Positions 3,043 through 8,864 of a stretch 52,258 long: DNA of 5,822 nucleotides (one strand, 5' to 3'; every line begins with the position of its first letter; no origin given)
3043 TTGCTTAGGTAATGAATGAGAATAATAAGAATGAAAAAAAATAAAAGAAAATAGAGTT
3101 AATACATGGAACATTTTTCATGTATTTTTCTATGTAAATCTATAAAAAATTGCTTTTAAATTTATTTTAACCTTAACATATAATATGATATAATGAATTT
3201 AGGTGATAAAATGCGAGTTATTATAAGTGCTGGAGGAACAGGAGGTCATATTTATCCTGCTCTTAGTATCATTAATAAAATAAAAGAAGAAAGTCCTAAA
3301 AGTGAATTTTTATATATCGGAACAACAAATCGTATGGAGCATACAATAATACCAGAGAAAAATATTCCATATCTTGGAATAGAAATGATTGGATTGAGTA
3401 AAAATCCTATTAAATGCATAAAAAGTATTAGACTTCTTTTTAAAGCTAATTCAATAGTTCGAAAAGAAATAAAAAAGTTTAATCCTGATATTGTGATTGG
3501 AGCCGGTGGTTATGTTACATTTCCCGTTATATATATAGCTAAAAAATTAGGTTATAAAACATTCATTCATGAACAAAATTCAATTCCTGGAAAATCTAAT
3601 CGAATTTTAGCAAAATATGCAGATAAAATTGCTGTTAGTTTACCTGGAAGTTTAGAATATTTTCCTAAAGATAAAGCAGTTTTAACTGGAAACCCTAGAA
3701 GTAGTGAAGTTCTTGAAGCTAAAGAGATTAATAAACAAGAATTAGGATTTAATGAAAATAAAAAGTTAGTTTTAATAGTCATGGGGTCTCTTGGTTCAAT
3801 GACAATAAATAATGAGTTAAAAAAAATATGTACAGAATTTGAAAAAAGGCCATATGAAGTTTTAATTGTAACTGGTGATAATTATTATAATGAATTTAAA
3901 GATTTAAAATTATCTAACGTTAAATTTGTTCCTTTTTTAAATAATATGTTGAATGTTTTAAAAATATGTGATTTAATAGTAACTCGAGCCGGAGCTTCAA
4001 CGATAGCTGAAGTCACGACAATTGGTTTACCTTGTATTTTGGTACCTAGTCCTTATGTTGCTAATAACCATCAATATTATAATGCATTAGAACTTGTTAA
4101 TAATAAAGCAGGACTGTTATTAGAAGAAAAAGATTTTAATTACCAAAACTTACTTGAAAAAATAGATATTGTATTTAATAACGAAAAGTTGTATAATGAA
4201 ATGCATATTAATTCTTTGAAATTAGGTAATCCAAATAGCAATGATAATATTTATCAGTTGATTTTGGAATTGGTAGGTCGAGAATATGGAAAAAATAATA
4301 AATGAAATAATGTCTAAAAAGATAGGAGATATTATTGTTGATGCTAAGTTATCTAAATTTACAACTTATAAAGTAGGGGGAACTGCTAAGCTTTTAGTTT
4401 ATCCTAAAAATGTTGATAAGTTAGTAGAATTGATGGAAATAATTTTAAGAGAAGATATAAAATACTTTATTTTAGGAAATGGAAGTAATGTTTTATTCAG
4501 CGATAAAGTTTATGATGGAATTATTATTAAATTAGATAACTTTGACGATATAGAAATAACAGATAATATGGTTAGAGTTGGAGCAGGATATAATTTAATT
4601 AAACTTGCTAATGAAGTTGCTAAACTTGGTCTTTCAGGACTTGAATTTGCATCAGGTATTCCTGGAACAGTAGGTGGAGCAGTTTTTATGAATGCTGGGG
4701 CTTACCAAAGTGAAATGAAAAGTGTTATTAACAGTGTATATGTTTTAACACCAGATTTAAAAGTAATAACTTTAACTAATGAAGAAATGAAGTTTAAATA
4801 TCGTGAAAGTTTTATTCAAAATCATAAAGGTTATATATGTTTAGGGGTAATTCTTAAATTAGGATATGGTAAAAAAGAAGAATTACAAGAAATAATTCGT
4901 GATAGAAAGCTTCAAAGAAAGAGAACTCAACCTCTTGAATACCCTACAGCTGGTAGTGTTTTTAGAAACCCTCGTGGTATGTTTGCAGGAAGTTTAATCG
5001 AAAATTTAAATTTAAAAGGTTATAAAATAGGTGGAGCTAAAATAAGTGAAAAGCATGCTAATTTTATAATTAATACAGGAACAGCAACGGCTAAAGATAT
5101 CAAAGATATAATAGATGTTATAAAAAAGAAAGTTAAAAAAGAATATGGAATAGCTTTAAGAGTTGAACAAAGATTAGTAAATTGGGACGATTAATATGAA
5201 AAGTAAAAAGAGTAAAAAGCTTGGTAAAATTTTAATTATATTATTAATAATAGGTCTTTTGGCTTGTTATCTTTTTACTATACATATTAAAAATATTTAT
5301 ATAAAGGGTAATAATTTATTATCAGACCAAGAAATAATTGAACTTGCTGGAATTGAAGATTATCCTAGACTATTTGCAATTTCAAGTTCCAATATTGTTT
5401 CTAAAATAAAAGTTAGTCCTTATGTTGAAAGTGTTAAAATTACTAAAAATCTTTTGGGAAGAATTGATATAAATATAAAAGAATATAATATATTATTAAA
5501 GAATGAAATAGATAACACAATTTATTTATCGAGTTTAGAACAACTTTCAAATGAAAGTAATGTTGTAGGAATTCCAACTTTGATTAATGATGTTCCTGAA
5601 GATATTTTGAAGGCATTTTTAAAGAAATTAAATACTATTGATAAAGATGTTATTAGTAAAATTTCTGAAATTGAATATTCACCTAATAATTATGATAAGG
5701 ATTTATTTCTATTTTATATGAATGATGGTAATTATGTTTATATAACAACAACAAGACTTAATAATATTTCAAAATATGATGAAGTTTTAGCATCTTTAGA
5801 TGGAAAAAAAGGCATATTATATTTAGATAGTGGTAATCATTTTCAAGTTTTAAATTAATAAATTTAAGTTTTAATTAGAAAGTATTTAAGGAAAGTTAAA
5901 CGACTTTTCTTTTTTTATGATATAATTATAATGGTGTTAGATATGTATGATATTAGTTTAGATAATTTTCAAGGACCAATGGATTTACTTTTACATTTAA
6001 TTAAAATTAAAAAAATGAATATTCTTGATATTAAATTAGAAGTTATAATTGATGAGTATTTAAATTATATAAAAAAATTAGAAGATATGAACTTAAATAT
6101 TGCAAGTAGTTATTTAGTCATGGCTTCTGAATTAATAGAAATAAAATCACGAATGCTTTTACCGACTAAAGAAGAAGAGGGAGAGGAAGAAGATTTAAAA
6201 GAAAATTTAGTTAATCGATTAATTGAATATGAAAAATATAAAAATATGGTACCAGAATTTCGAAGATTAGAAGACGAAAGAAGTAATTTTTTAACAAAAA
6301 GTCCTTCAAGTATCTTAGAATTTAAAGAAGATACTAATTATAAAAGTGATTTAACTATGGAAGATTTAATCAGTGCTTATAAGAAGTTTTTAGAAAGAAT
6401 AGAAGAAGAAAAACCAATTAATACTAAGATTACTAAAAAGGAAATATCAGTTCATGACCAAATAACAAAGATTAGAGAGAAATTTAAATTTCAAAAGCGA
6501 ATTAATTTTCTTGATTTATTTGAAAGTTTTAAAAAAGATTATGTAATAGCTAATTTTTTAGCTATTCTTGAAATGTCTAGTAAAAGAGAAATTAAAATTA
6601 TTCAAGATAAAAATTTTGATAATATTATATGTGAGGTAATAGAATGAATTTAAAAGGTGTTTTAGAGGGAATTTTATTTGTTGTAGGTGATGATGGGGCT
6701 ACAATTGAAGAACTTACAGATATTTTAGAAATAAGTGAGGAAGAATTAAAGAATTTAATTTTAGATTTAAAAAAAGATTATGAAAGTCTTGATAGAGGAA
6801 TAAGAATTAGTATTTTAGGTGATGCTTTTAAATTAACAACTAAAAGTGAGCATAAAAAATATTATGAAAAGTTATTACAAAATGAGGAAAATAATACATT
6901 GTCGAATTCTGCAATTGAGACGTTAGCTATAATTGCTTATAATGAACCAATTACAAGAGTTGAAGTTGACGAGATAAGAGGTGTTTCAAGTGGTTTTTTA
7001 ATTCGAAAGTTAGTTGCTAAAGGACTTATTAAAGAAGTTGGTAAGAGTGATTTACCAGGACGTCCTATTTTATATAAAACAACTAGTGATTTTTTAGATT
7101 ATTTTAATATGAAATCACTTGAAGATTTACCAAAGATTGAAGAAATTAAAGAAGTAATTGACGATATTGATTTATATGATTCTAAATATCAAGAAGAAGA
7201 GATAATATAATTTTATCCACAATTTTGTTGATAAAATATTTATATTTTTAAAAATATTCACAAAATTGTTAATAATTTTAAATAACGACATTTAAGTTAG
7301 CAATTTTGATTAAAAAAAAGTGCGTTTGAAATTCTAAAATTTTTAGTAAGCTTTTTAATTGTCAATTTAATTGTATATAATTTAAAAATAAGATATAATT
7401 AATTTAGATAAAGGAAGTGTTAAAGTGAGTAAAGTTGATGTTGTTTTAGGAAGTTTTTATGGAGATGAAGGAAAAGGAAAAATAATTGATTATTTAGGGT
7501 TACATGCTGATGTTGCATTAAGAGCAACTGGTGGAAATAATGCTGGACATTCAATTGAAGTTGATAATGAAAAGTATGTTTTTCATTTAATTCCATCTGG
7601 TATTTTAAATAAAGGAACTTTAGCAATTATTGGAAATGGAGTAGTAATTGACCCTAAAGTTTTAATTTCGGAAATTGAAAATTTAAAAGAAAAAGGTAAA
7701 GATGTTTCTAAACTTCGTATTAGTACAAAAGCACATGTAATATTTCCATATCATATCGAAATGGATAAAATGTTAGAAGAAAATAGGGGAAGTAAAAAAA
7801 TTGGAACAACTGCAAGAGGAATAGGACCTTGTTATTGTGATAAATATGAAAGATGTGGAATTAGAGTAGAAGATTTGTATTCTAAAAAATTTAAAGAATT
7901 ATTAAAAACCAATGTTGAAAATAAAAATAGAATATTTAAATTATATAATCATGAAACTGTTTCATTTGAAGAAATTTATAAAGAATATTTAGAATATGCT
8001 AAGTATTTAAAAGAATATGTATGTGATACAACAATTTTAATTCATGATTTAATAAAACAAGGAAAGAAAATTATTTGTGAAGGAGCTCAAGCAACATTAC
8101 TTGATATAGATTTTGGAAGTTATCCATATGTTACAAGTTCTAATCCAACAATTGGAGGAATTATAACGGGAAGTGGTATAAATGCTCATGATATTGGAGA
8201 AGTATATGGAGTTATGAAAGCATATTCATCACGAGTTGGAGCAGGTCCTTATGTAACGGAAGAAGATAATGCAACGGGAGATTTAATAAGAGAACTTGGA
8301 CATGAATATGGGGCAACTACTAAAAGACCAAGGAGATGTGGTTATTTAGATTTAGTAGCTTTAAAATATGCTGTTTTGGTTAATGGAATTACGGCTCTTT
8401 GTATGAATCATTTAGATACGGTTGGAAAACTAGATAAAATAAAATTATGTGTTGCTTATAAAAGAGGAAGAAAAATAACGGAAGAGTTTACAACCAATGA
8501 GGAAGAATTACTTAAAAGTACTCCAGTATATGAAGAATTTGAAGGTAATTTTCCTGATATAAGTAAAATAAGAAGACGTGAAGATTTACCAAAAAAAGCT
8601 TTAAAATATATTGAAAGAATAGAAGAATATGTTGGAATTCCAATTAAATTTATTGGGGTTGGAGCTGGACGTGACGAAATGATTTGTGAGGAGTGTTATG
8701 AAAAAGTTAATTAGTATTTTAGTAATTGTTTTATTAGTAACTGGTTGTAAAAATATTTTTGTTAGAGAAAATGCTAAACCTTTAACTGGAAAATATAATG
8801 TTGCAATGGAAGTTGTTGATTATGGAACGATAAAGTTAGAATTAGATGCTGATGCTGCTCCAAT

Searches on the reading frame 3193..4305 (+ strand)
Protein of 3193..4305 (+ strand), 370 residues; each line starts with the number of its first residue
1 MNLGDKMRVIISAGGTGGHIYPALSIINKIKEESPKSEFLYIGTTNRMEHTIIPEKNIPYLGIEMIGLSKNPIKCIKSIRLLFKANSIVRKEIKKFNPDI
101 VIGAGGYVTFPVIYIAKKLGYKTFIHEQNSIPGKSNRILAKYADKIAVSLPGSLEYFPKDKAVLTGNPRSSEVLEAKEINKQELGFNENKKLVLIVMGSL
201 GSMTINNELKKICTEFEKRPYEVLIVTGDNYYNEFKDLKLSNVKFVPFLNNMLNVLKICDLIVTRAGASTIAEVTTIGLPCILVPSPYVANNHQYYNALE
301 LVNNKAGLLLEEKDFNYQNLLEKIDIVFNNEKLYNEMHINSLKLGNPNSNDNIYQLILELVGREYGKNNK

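Call 64: search_protein_families(library=pfam, proteins=[window:3193-4305:+], max_evalue=0.001)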
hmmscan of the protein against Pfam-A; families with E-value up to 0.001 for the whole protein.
window:3193-4305:+ (370 aa): 3 families
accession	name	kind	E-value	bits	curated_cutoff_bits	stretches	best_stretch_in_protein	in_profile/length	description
PF04101.22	Glyco_tran_28_C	-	5.5e-35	121.3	22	1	193-341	2-154/166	Glycosyltransferase family 28 C-terminal domain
PF03033.26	Glyco_transf_28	-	1.3e-32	113.2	26.2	1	9-147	1-138/139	Glycosyltransferase family 28 N-terminal domain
PF00201.24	UDPGT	-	0.0005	19.5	19.5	1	195-344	277-423/499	UDP-glucoronosyl and UDP-glucosyl transferase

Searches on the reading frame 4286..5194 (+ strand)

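Call 64: search_protein_families(library=pfam, proteins=[window:4286-5194:+], max_evalue=0.001)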
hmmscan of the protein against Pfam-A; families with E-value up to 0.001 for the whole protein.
window:4286-5194:+ (302 aa): 2 families
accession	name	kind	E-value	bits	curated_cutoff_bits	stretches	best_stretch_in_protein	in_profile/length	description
PF02873.21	MurB_C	-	1.1e-32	112.6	27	1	202-297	4-98/99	UDP-N-acetylenolpyruvoylglucosamine reductase, C-terminal domain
PF01565.28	FAD_binding_4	-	1.4e-25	90.1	26.4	1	35-163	2-138/139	FAD binding domain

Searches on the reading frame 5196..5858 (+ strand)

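Call 64: search_protein_families(library=pfam, proteins=[window:5196-5858:+], max_evalue=0.001)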
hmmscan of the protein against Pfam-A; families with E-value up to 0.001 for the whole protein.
window:5196-5858:+ (220 aa): 1 family
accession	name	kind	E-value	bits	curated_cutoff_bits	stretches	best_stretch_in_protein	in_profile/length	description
PF08478.15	POTRA_1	-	3.2e-12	47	23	1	30-97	2-69/69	POTRA domain, FtsQ-type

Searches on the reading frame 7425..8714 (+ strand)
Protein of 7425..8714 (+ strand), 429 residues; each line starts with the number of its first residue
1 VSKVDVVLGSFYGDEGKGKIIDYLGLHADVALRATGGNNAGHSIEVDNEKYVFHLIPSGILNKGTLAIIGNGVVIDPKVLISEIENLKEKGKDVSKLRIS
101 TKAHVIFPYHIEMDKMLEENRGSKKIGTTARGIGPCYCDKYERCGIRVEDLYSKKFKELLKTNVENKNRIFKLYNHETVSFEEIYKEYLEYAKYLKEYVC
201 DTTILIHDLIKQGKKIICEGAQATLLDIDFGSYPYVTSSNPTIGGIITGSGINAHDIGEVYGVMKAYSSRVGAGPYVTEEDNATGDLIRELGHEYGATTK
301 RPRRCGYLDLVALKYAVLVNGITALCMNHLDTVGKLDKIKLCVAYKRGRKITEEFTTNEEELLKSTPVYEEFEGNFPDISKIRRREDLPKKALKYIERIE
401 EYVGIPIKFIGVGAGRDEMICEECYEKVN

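Call 64: search_protein_families(library=pfam, proteins=[window:7425-8714:+], max_evalue=0.001)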
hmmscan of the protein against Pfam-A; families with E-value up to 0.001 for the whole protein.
window:7425-8714:+ (429 aa): 1 family
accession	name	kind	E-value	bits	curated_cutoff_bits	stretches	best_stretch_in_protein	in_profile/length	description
PF00709.27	Adenylsucc_synt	-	1e-167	558.6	27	1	6-420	1-416/416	Adenylosuccinate synthetase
